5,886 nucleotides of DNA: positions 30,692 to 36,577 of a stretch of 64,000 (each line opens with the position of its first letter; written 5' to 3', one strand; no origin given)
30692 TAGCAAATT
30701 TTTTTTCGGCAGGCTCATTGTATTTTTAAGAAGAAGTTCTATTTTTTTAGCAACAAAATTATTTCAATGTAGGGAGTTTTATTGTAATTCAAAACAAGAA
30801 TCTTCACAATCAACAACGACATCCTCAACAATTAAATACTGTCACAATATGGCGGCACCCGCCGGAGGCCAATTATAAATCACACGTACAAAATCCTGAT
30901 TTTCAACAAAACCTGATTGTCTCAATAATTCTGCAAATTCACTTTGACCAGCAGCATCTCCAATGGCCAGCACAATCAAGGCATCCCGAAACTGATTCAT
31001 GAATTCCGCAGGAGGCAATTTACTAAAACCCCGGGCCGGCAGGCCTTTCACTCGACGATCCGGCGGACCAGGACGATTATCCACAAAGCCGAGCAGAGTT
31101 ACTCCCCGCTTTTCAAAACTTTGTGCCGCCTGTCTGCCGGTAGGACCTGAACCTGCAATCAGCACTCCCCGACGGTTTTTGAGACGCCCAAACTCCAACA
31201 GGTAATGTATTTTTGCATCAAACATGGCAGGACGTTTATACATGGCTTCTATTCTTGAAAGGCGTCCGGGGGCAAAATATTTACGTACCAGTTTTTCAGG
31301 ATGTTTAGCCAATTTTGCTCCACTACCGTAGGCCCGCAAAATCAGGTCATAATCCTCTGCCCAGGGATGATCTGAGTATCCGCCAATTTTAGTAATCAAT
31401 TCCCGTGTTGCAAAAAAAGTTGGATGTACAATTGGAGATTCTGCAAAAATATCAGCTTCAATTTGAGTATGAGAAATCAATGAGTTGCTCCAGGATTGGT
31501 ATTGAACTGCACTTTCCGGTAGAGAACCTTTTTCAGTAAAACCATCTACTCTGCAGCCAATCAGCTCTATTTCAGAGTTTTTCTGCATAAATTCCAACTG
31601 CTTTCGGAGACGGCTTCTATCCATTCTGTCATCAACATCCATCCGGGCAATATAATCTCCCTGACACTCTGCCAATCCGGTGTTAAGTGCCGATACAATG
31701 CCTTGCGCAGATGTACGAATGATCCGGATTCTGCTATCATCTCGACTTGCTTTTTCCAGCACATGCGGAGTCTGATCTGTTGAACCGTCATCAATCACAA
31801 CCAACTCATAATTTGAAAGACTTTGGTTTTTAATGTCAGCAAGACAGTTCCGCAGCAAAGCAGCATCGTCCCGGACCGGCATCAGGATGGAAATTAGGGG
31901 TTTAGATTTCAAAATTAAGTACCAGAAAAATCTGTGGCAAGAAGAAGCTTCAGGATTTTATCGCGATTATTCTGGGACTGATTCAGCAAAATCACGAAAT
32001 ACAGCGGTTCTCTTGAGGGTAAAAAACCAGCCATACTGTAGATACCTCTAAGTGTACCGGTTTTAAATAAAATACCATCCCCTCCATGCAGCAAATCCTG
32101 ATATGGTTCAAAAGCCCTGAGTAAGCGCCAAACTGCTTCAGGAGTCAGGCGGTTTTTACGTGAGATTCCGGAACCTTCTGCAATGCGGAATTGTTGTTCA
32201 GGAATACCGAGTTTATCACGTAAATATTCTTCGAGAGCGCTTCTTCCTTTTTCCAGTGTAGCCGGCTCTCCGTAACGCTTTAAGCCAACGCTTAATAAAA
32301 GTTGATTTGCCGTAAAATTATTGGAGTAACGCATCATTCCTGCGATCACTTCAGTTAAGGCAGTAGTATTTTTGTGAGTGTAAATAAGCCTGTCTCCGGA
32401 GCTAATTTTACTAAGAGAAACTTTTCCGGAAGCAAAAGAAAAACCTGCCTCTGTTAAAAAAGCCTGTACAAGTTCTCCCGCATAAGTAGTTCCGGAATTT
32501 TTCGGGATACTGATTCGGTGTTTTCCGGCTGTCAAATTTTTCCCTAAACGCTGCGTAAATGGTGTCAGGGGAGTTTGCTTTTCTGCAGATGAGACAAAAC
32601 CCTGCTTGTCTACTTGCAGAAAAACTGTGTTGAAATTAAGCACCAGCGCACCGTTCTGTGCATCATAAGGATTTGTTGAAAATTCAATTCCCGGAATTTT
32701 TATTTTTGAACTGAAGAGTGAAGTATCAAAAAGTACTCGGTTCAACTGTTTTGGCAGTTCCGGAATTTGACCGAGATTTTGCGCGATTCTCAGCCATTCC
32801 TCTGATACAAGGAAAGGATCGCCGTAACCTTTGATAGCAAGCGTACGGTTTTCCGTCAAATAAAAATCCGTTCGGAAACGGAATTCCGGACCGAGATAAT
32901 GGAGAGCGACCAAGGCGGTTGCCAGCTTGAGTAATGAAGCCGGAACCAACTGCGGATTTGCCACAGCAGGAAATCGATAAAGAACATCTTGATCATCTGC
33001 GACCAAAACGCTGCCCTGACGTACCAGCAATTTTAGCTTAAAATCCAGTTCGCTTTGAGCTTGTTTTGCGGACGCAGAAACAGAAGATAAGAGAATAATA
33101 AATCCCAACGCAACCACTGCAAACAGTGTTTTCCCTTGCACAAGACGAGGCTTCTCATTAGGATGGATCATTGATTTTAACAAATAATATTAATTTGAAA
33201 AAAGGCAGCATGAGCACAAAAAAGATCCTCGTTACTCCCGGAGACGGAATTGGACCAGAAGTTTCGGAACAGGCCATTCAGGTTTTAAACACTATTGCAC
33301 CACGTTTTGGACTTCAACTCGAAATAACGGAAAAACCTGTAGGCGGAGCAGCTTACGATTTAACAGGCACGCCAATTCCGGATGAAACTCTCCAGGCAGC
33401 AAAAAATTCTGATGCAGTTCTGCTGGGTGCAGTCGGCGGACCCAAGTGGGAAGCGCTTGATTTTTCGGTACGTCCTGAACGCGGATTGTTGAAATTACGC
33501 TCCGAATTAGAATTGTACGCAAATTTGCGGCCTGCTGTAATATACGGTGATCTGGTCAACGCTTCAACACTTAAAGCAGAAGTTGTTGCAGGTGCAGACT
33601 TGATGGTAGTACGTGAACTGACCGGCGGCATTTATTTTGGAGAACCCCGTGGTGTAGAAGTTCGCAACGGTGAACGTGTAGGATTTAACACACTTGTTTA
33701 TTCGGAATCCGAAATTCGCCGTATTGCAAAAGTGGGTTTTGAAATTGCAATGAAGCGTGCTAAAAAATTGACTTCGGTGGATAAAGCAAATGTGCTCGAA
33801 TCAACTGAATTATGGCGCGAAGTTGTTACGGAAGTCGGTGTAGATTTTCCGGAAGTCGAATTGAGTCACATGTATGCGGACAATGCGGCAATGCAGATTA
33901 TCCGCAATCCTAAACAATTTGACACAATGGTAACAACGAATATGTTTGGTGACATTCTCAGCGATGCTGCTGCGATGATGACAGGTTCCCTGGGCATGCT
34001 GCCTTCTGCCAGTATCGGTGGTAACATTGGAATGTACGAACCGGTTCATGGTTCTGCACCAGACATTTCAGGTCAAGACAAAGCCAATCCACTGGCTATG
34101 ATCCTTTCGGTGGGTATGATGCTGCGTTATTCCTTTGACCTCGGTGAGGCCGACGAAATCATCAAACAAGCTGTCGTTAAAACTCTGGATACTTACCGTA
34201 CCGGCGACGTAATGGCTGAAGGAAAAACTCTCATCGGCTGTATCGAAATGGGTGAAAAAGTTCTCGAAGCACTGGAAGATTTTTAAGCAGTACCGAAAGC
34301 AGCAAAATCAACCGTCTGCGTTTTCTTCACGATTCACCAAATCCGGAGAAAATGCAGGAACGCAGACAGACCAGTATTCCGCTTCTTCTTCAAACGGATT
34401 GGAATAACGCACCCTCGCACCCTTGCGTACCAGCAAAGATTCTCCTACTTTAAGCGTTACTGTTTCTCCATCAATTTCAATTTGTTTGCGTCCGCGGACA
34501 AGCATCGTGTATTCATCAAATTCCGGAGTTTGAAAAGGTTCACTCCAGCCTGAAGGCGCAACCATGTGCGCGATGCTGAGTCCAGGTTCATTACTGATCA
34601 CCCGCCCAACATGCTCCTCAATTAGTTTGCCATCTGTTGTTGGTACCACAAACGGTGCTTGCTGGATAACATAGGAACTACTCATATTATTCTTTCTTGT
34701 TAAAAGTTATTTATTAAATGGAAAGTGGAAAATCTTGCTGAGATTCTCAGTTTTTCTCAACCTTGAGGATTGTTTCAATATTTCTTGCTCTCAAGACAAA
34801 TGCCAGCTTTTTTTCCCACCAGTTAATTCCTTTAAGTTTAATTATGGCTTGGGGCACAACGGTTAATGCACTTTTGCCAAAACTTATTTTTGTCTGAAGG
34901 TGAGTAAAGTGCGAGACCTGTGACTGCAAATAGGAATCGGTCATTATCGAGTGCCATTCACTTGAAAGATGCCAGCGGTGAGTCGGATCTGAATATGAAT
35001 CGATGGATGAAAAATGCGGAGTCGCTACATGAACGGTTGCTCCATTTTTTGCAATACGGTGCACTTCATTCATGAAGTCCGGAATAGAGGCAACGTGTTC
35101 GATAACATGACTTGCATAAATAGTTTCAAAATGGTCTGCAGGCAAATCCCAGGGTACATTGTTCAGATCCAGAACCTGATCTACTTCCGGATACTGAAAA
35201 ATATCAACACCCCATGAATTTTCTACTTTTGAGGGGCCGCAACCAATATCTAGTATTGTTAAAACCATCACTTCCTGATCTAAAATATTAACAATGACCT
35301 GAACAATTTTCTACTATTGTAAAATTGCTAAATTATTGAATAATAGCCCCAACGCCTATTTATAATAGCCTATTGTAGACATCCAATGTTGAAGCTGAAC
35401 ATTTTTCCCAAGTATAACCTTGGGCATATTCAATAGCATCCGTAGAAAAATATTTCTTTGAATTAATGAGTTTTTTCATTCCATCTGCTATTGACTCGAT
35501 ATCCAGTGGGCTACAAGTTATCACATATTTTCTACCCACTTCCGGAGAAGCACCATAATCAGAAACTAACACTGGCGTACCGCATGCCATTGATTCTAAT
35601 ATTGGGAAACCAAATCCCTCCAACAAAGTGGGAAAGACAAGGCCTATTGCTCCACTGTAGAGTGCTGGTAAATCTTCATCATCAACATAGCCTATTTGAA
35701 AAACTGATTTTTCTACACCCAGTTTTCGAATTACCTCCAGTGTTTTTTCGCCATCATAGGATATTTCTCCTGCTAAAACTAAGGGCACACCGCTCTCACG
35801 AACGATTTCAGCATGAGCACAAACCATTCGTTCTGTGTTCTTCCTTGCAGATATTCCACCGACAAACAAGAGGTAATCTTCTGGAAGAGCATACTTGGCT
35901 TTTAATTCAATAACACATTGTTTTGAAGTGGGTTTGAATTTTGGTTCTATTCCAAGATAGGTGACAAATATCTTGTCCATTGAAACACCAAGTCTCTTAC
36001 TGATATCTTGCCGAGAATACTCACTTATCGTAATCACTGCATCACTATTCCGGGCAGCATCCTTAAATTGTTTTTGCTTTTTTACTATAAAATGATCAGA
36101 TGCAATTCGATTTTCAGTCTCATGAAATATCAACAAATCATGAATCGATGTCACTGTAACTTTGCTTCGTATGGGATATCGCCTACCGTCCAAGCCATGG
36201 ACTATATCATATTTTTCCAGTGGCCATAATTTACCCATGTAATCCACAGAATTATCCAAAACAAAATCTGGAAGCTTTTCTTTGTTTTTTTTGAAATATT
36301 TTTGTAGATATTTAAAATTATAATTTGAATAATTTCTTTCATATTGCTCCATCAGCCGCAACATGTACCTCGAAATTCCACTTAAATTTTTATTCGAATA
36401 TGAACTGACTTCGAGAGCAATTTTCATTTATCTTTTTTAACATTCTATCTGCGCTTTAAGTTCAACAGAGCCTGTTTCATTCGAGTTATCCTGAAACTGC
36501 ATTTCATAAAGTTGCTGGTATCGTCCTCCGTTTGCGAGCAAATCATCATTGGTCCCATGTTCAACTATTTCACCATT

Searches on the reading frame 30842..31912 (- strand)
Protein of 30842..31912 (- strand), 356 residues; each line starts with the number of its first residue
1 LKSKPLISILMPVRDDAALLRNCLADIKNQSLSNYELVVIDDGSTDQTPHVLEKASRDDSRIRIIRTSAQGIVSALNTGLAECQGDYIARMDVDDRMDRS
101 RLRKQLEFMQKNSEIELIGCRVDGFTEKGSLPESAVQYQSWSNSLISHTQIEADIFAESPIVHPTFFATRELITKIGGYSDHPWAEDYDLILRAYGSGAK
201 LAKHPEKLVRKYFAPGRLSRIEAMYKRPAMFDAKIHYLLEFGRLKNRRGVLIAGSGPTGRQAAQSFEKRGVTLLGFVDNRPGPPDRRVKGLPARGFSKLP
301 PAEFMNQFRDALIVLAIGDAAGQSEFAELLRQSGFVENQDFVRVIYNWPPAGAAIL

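Call 96: search_protein_families(library=pfam, proteins=[window:30842-31912:-], max_evalue=1e-8)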
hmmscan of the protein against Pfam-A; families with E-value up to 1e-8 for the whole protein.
window:30842-31912:- (356 aa): 3 families
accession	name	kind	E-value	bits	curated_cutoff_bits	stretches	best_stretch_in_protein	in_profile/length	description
PF00535.33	Glycos_transf_2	-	1.9e-31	109.7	23.3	1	8-170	1-160/168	Glycosyl transferase family 2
PF13641.12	Glyco_tranf_2_3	-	6.2e-11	43.2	27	1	7-214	3-214/230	Glycosyltransferase like family 2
PF10111.15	Glyco_tranf_2_2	-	1.4e-09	38.3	27.3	1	26-209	21-214/276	Glycosyltransferase like family 2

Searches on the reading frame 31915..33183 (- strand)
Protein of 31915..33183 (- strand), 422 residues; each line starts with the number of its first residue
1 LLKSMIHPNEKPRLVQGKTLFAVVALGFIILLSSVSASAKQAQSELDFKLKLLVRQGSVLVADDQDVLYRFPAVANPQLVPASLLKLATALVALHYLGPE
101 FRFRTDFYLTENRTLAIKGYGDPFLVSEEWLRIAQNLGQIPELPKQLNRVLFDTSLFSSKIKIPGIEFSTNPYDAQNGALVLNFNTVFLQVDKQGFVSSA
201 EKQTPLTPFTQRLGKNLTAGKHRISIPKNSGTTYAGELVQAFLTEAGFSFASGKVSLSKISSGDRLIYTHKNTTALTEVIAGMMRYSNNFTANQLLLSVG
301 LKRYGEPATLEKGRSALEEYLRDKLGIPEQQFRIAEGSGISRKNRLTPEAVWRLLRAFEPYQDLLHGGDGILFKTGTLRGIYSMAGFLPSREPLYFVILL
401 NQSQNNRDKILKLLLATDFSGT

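Call 96: search_protein_families(library=pfam, proteins=[window:31915-33183:-], max_evalue=1e-8)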
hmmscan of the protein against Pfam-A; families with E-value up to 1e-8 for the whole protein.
window:31915-33183:- (422 aa): 1 family
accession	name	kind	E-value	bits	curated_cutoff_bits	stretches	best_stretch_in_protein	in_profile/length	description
PF02113.21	Peptidase_S13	-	1.8e-40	139.4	22.8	2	223-358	223-354/444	D-Ala-D-Ala carboxypeptidase 3 (S13) family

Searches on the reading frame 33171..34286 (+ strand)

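Call 96: search_protein_families(library=pfam, proteins=[window:33171-34286:+], max_evalue=1e-8)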
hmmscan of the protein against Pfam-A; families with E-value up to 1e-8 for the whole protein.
window:33171-34286:+ (371 aa): 1 family
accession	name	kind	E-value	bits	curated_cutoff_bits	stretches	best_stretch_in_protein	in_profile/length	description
PF00180.25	Iso_dh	-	2.2e-133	445.3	27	1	18-364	1-348/348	Isocitrate/isopropylmalate dehydrogenase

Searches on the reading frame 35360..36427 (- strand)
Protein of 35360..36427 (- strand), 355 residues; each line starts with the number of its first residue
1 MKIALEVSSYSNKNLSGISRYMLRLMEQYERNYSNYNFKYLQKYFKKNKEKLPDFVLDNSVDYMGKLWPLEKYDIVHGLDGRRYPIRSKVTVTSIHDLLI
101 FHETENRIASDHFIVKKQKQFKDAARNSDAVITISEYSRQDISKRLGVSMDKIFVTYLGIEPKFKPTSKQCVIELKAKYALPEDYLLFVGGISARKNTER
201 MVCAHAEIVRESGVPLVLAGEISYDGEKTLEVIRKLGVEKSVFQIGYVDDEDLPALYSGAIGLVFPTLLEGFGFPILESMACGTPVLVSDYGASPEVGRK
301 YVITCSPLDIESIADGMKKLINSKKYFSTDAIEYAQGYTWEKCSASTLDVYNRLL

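Call 96: search_protein_families(library=pfam, proteins=[window:35360-36427:-], max_evalue=1e-8)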
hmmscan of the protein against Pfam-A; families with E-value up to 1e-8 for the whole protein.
window:35360-36427:- (355 aa): 2 families
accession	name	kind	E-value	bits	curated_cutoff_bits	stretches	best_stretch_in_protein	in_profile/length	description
PF00534.26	Glycos_transf_1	-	8.1e-26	91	26.4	1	183-335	15-169/172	Glycosyl transferases group 1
PF13692.12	Glyco_trans_1_4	-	2e-21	77.2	27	1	185-322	3-141/142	Glycosyl transferases group 1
